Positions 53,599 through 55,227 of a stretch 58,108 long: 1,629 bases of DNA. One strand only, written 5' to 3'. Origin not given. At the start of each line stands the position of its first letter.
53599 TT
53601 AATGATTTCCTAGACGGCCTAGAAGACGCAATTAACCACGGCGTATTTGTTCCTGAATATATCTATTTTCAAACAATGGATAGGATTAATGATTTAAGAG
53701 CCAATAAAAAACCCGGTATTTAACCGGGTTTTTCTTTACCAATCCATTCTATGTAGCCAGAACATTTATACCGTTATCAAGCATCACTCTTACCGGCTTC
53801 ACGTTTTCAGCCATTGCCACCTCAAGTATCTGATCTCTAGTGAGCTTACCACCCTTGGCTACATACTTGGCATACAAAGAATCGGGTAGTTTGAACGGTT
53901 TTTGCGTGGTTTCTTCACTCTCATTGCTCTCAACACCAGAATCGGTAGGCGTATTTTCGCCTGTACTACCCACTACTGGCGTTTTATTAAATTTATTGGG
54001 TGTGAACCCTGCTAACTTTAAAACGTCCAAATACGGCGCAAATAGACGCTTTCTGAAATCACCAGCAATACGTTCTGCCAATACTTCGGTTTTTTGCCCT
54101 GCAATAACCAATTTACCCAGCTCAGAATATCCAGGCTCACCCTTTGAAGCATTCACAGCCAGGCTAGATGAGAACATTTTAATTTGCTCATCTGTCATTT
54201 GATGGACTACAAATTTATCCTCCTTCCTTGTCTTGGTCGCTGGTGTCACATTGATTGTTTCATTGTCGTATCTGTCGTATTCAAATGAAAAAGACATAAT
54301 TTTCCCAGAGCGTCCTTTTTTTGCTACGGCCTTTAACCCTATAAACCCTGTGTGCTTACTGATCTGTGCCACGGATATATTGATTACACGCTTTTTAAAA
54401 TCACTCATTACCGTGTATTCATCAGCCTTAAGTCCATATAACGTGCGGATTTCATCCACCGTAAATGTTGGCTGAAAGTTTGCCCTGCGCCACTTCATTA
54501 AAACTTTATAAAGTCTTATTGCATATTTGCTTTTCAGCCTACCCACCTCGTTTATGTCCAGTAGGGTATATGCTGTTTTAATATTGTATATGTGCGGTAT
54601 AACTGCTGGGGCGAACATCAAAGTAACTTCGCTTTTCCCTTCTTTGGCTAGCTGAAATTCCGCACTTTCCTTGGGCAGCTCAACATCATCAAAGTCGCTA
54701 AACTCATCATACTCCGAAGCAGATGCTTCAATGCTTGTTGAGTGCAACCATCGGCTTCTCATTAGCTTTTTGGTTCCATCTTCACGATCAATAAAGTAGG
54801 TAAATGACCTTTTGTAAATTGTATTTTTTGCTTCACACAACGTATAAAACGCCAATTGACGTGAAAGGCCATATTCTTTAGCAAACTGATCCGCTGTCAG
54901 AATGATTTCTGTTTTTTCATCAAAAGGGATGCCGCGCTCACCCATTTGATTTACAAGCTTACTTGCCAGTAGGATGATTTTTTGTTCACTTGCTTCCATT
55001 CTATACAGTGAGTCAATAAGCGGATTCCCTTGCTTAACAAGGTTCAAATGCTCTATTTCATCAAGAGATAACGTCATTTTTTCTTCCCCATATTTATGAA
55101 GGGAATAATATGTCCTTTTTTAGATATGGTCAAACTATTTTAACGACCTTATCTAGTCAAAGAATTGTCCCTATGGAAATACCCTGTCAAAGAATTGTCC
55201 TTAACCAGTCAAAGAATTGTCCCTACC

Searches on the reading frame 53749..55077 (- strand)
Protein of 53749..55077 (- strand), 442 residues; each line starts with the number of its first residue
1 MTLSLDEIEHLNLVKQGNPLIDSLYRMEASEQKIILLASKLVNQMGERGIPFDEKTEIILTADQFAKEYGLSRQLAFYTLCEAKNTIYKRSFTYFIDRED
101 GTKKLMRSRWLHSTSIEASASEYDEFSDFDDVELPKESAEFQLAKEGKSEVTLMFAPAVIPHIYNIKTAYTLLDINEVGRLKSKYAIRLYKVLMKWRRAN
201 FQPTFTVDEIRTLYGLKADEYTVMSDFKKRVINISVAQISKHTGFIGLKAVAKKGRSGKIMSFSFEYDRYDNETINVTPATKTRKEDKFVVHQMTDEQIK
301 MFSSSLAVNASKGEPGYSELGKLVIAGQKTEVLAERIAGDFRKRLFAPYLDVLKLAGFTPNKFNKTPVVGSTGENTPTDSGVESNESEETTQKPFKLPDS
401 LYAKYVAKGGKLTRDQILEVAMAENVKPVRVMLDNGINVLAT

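Call 80: search_protein_families(library=pfam, proteins=[window:53749-55077:-], max_evalue=0.001)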
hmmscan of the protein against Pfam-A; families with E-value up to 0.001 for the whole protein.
window:53749-55077:- (442 aa): 2 families
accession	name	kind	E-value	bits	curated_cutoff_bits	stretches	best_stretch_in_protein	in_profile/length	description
PF01051.27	Rep3_N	-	3.7e-20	73.2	22.4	1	14-194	2-141/141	Initiator Replication protein, WH1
PF21205.3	Rep3_C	-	1.6e-10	41.5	21.1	1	206-266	1-58/59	Initiator Rep protein, WH2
